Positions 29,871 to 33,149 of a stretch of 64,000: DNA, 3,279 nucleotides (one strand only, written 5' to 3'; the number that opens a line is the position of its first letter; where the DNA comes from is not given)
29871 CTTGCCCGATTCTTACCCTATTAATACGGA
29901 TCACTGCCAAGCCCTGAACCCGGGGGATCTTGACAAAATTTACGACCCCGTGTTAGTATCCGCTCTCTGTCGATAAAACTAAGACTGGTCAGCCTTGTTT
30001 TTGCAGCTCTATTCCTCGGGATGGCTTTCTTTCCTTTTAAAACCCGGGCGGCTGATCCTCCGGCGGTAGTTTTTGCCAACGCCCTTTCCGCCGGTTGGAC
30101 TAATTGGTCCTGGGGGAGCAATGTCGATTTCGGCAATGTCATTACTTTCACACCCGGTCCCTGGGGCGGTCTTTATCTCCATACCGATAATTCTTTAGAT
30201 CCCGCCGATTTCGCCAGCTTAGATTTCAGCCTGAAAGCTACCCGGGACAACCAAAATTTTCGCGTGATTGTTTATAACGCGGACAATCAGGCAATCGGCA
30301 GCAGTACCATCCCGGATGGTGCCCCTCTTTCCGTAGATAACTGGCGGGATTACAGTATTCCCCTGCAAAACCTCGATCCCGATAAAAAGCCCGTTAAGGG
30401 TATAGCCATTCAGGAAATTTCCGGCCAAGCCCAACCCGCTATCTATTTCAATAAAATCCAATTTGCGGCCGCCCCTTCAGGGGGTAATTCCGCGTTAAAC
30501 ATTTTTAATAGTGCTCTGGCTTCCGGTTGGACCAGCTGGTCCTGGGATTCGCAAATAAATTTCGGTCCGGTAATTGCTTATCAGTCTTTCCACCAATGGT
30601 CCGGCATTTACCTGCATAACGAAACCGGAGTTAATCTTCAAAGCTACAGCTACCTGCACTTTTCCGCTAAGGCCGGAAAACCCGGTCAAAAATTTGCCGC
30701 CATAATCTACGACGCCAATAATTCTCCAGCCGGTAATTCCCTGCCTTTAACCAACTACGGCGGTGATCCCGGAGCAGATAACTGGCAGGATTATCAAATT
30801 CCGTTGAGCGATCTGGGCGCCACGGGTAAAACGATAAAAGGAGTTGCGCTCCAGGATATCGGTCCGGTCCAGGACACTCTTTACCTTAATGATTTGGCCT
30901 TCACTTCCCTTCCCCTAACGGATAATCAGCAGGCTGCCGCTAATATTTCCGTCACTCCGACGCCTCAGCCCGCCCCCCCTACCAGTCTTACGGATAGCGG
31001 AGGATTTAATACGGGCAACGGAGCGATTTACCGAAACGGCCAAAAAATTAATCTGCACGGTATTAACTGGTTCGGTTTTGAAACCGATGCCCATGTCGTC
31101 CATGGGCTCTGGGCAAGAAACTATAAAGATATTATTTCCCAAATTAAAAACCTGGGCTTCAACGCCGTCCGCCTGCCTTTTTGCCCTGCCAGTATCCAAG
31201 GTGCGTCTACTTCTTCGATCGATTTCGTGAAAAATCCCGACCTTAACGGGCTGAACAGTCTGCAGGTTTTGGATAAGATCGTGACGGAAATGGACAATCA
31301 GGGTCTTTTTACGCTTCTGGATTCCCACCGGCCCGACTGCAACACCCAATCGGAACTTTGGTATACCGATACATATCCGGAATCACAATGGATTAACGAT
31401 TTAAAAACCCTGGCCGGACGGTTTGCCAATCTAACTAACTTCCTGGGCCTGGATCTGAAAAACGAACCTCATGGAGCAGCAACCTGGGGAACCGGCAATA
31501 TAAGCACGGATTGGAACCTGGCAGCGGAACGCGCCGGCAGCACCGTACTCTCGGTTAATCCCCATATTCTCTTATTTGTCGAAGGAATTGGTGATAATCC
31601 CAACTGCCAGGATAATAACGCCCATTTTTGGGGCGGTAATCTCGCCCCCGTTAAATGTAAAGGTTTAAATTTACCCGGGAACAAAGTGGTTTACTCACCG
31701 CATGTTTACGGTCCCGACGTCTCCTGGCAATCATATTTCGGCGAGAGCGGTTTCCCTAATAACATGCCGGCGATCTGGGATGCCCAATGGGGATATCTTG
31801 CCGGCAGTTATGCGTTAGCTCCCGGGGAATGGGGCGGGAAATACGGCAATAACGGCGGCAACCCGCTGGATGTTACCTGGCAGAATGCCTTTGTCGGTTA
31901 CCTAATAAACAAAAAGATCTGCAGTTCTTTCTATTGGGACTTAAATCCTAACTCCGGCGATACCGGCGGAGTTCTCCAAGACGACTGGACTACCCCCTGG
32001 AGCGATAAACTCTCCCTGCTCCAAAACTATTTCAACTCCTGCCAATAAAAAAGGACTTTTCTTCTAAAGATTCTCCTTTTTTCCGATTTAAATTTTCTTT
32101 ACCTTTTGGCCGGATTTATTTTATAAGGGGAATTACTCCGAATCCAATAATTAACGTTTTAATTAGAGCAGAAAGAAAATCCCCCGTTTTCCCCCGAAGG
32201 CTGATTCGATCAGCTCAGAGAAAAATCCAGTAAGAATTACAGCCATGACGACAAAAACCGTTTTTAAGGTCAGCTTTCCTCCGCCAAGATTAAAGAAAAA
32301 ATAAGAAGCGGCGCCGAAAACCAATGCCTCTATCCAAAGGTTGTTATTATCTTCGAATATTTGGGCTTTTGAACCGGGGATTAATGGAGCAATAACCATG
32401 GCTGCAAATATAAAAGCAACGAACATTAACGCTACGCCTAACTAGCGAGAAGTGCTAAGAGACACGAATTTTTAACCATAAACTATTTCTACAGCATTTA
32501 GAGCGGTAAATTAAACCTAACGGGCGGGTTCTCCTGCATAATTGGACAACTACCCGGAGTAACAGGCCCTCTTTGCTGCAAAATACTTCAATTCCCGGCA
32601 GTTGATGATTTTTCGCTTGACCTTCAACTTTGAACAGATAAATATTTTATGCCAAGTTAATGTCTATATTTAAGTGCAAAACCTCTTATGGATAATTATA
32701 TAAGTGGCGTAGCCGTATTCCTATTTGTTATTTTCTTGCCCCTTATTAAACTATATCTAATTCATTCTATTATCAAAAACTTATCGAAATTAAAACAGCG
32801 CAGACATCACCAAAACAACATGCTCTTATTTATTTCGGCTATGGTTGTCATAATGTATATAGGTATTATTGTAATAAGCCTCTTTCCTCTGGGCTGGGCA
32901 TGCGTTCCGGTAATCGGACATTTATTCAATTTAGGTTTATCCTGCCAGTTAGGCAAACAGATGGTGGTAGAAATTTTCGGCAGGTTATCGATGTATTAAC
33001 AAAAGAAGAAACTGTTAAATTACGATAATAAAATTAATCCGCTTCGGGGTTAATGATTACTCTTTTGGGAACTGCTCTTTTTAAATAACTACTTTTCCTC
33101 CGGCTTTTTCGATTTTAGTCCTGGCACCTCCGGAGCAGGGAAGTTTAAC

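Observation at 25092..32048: Compact beta-glycan synthesis and remodelling module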

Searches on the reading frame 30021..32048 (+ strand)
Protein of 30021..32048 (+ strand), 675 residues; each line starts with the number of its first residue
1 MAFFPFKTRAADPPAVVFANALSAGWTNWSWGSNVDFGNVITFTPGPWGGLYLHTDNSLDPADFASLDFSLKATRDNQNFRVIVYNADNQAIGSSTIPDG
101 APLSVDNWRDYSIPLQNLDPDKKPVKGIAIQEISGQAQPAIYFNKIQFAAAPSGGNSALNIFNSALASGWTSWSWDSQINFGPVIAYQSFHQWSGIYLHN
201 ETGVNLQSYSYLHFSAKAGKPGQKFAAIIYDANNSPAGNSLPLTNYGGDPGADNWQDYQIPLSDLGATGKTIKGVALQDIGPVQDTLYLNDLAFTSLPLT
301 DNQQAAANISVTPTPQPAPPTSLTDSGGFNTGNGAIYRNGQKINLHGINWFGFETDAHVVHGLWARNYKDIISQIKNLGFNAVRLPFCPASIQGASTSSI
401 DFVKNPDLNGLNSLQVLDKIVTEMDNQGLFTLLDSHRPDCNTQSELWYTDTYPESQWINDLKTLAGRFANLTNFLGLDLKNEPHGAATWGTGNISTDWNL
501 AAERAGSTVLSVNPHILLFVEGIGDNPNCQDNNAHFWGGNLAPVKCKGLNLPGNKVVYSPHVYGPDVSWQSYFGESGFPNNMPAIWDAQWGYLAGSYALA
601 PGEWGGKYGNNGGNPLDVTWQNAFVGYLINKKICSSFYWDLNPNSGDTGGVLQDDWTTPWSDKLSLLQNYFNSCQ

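Call 3: search_protein_families(library=pfam, proteins=[window:30021-32048:+], max_evalue=0.01)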
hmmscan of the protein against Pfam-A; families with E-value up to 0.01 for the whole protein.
window:30021-32048:+ (675 aa): 1 family
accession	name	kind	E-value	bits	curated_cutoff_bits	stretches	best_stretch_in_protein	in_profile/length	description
PF00150.24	Cellulase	-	5.2e-39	134.8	23.5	1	347-645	7-272/272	Cellulase (glycosyl hydrolase family 5)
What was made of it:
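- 30021..32048 (+): GH5_1-like endo-beta-1,4-glucanase with two N-terminal CBM8-like modules. A lineage-variable accessory gene. PF00150 E 5e-39, residues 347-645 (call 3).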

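Call 4: search_protein_families(library=ncbifam, proteins=[window:30021-32048:+], max_evalue=0.01)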
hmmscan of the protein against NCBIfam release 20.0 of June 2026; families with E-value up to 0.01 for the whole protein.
window:30021-32048:+ (675 aa): 0 families

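Call 30: search_solved_structures(query=window:30021-32048:+, max_evalue=0.01)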
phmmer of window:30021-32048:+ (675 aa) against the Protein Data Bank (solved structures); distinct sequences matched with E-value up to 0.01: 15.
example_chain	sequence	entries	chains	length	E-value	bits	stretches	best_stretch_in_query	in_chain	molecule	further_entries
4tuf_A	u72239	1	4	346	1.5e-132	446.6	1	335-670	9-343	Major extracellular endoglucanase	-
3axx_A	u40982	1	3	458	4.5e-110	372.4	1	342-674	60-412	458aa long hypothetical endo-1,4-beta-glucanase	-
2zum_A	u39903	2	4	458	5.1e-110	372.2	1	342-674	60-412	458aa long hypothetical endo-1,4-beta-glucanase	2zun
3qho_A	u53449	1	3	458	1.5e-109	370.7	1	342-674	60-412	458aa long hypothetical endo-1,4-beta-glucanase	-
3qhn_A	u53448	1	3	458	3.1e-109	369.6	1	342-674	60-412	458aa long hypothetical endo-1,4-beta-glucanase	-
3qhm_A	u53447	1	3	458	3.1e-109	369.6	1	342-674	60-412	458aa long hypothetical endo-1,4-beta-glucanase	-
3vvg_A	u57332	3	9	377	6.9e-109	368.4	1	342-668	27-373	458aa long hypothetical endo-1,4-beta-glucanase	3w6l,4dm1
3w6m_A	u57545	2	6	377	1.1e-108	367.7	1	342-668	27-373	458aa long hypothetical endo-1,4-beta-glucanase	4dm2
1vrx_A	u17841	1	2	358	1.5e-88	301.2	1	331-665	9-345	ENDOCELLULASE E1 FROM A. CELLULOLYTICUS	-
1ece_A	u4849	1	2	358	1.2e-87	298.3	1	331-659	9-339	ENDOCELLULASE E1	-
8fc0_A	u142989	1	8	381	3.9e-67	230.4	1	330-667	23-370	CelE2 (Fragment)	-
7vt8_A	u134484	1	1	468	1.8e-08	36.5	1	20-64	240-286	Endoglucanase H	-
7vt4_A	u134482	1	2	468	1.8e-08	36.5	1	20-64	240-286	Endoglucanase H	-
7t7y_A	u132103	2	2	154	1.3e-07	33.7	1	17-146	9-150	Endoglucanase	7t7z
4lx4_A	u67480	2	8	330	0.00015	23.5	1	343-577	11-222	Endoglucanase(Endo-1,4-beta-glucanase)protein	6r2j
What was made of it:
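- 30021..32048 (+): PDB 4tuf (Xanthomonas EngXCA) E 1.5e-132, plus P. horikoshii EGPh and Acidothermus E1 (call 30).
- On GH5 subfamily 1 endoglucanase: 4tuf E 1.5e-132; EGPh and E1 also hit (call 30).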

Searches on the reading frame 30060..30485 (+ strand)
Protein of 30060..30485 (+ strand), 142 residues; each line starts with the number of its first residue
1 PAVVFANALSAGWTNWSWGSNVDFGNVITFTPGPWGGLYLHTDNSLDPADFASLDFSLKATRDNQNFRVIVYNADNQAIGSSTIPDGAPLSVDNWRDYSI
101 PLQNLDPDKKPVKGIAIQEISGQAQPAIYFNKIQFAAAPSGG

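Call 54: search_solved_structures(query=window:30060-30485:+, max_evalue=1, show_alignments=3)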
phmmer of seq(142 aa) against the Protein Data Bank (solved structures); distinct sequences matched with E-value up to 1: 12.
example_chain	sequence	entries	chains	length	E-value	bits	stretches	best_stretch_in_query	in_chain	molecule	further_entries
7t7y_A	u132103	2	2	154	1.6e-08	37.9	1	5-133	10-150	Endoglucanase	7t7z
7vt4_A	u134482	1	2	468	3.8e-08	36.7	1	7-52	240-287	Endoglucanase H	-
7vt8_A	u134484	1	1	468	3.8e-08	36.7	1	7-52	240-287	Endoglucanase H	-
1w8z_A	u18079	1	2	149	0.11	15.7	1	3-114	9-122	NON CATALYTIC PROTEIN 1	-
1oh3_A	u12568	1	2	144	0.2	14.9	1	3-111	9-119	NON-CATALYTIC PROTEIN 1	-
1gwk_A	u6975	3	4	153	0.23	14.7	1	3-110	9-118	NON-CATALYTIC PROTEIN 1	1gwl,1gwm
1w9f_A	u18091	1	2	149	0.32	14.2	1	3-75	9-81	NON CATALYTIC PROTEIN 1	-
1w8u_A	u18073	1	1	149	0.42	13.9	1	3-75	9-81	NON CATALYTIC PROTEIN 1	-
1w8t_A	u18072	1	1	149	0.49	13.6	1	3-73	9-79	NON CATALYTIC PROTEIN 1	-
1w90_A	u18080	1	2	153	0.57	13.4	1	3-59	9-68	NON-CATALYTIC PROTEIN 1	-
1wcu_A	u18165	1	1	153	0.71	13.1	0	7-45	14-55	NON-CATALYTIC PROTEIN 1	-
1w8w_A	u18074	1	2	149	0.98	12.6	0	3-75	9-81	NON-CATALYTIC PROTEIN 1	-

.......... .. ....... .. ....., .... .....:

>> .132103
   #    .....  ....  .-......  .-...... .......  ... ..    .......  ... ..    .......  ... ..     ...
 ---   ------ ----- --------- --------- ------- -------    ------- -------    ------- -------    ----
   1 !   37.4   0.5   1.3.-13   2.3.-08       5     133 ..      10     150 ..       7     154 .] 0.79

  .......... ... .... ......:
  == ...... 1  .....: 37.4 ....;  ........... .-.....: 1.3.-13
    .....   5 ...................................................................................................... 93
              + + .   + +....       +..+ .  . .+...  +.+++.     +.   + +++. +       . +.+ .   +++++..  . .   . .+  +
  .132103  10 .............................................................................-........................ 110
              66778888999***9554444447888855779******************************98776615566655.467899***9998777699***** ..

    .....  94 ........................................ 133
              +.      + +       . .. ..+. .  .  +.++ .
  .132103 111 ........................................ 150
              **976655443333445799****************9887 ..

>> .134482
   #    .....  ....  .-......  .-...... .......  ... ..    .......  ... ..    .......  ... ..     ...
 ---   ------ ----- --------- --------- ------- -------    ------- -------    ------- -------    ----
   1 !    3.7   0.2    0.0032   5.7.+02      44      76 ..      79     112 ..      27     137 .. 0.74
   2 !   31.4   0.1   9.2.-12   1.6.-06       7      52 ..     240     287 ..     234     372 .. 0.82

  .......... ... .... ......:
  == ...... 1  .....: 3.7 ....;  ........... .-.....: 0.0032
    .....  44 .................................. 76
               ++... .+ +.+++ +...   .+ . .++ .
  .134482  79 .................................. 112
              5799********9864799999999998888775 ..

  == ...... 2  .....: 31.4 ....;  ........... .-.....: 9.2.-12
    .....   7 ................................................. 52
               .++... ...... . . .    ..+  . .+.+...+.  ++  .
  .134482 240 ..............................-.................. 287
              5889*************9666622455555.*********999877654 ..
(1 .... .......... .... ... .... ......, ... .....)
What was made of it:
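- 30060..30470 (+): CBM8-like module 1 (GH5 residues ~14-150). 7t7y (DdCBM8) E 1.6e-8 over the whole module; the WxW and Q ligand-binding positions align (call 54).
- On CBM8: WSW aligns to WSW, and IQE to IQD (call 54).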

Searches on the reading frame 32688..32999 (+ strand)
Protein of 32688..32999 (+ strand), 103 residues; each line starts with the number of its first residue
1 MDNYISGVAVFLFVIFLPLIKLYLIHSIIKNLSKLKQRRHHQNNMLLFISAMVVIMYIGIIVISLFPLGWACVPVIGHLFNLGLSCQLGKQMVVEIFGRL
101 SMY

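Call 28: search_protein_families(library=pfam, proteins=[window:32688-32999:+], max_evalue=0.01)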
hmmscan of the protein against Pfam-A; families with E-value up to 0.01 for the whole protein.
window:32688-32999:+ (103 aa): 1 family
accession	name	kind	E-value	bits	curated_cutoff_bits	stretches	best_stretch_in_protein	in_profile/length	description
PF01914.23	MarC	-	0.0022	17.9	23.9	1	4-80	3-79/203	MarC family integral membrane protein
